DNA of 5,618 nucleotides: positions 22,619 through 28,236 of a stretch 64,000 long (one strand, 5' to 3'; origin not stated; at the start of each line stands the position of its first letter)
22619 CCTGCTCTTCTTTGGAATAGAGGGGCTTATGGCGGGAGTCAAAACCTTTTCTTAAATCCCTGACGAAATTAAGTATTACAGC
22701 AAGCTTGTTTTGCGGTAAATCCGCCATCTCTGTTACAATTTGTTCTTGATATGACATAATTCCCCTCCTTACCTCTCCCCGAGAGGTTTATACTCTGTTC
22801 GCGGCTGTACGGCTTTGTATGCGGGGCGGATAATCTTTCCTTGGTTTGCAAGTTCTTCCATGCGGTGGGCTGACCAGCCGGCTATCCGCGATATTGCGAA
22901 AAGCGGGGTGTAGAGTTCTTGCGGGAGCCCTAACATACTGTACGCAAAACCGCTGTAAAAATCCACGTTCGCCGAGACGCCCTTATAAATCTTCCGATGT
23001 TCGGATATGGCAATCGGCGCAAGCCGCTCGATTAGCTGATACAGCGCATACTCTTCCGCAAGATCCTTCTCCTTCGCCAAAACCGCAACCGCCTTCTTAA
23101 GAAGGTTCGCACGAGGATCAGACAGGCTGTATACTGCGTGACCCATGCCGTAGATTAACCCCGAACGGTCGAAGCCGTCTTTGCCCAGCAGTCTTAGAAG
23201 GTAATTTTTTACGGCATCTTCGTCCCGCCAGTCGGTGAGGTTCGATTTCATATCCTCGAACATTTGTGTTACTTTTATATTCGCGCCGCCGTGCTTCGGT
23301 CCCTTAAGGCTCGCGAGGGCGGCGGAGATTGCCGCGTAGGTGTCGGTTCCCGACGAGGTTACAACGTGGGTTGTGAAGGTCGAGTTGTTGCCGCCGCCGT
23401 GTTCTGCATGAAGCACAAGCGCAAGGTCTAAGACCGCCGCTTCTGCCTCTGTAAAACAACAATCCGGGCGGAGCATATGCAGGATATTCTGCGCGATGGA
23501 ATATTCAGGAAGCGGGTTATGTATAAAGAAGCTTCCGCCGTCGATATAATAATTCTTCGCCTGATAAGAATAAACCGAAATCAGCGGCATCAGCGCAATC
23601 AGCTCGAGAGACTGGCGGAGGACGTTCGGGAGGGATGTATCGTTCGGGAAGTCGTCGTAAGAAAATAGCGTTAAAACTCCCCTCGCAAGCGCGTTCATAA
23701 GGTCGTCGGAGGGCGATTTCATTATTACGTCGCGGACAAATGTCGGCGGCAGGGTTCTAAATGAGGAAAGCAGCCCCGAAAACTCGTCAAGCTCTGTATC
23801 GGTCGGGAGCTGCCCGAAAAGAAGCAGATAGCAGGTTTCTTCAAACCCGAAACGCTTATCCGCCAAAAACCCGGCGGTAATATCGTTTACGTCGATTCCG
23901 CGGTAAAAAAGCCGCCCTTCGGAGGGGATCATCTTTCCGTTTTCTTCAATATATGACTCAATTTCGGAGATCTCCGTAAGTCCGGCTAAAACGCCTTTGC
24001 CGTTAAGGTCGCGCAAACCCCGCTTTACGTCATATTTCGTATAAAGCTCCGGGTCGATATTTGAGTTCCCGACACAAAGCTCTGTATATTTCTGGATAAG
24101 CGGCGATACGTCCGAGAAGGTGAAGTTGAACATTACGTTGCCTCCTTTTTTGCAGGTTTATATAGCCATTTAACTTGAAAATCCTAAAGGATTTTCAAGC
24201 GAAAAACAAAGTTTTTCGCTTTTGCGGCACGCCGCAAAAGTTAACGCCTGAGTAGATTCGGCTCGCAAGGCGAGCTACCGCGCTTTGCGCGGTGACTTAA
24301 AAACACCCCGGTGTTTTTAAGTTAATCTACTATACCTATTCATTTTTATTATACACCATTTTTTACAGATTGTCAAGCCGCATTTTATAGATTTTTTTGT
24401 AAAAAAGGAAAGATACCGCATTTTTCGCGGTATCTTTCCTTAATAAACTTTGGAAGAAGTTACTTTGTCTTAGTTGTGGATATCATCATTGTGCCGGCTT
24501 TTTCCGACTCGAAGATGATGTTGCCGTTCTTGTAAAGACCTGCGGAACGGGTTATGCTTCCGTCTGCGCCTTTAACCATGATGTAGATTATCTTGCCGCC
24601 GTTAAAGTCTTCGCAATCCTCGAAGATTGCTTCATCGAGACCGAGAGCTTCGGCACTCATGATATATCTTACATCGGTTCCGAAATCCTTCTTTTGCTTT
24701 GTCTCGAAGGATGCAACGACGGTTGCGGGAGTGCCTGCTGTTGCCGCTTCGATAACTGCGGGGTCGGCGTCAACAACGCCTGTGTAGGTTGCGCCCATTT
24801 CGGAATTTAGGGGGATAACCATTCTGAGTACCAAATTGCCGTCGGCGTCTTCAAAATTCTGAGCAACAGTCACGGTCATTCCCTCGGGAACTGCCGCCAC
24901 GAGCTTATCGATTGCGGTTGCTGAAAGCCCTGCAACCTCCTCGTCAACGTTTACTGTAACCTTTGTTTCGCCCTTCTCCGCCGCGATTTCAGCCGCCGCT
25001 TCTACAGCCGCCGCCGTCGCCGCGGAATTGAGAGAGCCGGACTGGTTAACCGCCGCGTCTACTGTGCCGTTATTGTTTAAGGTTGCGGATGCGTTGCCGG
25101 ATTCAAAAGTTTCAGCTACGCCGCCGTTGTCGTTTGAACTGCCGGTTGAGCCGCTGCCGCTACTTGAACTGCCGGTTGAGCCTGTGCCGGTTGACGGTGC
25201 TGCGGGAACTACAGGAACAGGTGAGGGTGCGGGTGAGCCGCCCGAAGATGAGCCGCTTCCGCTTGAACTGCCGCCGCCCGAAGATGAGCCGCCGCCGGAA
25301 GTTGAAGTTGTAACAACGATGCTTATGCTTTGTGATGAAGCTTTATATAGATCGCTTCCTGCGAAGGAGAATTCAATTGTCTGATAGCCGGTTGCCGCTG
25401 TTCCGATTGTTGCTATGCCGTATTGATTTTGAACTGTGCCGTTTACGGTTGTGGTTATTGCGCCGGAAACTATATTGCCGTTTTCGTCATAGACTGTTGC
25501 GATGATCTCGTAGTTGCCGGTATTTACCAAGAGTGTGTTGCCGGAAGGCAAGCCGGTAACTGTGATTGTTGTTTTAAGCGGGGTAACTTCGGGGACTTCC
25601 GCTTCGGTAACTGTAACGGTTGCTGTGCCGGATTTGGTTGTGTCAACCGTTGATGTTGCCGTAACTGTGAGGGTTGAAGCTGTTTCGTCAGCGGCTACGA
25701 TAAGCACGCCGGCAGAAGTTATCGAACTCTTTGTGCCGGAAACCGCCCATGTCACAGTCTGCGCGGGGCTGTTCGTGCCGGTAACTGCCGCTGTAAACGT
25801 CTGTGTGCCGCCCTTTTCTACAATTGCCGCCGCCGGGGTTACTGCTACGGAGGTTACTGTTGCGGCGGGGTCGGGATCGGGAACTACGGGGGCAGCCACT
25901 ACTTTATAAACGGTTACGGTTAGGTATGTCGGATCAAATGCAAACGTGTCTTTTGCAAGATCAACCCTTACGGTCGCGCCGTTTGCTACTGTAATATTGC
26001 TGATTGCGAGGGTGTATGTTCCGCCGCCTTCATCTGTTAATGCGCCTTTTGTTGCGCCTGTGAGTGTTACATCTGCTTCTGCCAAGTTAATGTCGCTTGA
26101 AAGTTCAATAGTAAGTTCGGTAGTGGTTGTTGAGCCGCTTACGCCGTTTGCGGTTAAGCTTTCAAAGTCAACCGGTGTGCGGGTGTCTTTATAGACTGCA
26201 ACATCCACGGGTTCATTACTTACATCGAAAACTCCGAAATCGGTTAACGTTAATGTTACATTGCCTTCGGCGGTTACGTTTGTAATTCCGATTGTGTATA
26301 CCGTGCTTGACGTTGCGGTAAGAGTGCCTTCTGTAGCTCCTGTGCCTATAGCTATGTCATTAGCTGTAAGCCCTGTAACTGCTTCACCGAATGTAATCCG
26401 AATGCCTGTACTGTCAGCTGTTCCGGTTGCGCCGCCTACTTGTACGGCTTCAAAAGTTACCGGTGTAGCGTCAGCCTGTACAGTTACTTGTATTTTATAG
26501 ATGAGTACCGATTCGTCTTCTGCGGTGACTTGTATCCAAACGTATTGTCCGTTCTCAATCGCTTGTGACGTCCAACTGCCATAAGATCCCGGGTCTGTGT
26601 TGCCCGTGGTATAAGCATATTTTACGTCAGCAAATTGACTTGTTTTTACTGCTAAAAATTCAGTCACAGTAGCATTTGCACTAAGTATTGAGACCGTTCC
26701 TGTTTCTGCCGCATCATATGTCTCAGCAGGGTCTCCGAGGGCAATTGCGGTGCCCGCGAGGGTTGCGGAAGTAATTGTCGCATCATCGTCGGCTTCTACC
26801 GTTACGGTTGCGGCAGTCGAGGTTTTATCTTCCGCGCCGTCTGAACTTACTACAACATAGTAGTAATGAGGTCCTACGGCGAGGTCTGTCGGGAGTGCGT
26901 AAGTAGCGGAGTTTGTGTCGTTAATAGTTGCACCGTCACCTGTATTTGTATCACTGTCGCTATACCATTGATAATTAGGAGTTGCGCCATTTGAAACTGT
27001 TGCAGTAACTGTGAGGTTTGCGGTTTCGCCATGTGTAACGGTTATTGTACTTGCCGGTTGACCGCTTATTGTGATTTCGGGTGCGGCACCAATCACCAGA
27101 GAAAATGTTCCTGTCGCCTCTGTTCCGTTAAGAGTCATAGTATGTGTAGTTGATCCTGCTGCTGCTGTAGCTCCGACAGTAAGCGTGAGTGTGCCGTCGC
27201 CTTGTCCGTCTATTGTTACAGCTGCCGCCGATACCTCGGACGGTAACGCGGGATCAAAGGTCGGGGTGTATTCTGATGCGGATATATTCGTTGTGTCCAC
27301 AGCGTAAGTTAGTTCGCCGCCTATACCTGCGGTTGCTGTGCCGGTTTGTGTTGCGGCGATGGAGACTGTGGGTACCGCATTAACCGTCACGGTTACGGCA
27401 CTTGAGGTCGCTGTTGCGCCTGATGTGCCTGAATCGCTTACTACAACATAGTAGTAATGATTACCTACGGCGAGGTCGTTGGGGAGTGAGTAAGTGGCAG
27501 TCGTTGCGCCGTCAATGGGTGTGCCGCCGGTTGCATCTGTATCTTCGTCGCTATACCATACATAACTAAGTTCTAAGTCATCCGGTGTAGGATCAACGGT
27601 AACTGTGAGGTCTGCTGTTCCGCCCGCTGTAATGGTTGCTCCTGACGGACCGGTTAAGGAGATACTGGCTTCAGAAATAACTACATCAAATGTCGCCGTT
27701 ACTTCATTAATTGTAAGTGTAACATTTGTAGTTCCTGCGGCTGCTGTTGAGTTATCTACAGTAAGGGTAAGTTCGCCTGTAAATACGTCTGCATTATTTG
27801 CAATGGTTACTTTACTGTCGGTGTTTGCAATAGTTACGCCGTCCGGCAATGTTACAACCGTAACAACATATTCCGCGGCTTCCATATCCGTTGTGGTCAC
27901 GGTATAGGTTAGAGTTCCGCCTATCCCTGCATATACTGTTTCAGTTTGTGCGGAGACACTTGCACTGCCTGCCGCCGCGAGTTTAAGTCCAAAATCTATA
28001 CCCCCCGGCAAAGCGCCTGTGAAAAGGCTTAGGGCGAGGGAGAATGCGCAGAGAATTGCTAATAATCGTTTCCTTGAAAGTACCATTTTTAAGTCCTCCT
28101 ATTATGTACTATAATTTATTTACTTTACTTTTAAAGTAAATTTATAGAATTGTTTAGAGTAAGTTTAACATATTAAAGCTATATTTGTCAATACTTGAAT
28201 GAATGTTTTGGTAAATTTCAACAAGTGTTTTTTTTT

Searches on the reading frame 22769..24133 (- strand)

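Call 8: search_protein_families(library=pfam, proteins=[window:22769-24133:-], max_evalue=0.00001)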
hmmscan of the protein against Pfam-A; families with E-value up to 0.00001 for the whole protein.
window:22769-24133:- (454 aa): 1 family
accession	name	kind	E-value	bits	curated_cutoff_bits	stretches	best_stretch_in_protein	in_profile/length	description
PF00285.26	Citrate_synt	-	1.5e-111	373.4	27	1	46-438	3-357/357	Citrate synthase, C-terminal domain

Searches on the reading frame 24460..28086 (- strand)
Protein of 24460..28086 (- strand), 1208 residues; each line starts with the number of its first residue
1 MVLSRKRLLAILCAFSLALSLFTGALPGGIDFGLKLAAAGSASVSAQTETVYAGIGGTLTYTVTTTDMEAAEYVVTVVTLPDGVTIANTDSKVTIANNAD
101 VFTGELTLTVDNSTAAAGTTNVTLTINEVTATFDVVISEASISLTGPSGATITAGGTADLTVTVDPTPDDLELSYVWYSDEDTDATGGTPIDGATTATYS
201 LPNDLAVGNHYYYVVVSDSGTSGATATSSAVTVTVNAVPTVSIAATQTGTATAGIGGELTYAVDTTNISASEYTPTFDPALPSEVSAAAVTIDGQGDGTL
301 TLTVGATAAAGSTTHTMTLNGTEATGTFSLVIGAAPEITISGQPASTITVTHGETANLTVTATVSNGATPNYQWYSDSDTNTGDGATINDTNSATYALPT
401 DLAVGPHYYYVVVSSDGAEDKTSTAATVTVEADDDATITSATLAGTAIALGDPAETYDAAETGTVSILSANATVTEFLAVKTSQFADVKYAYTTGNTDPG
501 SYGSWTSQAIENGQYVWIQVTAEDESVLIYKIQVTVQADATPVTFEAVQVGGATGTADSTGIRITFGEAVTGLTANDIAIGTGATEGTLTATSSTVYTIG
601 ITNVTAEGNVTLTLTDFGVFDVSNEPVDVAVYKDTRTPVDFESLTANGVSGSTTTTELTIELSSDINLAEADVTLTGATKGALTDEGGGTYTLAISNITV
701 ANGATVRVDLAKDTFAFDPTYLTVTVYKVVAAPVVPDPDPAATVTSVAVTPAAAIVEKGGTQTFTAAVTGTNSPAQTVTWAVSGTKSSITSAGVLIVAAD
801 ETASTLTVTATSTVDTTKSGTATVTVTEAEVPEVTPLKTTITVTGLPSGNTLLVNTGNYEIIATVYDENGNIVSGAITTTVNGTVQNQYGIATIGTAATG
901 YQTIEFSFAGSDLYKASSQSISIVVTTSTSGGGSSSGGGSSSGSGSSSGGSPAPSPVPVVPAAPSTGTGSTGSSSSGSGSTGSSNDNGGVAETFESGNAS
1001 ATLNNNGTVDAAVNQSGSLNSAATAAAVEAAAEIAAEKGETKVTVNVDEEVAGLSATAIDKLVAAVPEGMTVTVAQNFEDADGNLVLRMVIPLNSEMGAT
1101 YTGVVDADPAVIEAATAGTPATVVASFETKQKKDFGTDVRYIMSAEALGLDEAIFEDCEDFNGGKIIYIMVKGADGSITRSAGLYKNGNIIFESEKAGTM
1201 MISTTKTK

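Call 26: search_protein_families(library=pfam, proteins=[window:24460-28086:-], max_evalue=0.00001)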
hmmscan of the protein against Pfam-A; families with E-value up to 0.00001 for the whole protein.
window:24460-28086:- (1208 aa): 2 families
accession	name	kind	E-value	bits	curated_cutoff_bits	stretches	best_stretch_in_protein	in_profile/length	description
PF13927.12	Ig_3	-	1.1e-08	35.9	30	0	336-384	2-44/78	Immunoglobulin domain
PF07679.22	I-set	-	1.4e-06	28.7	23.7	0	750-816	6-68/90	Immunoglobulin I-set domain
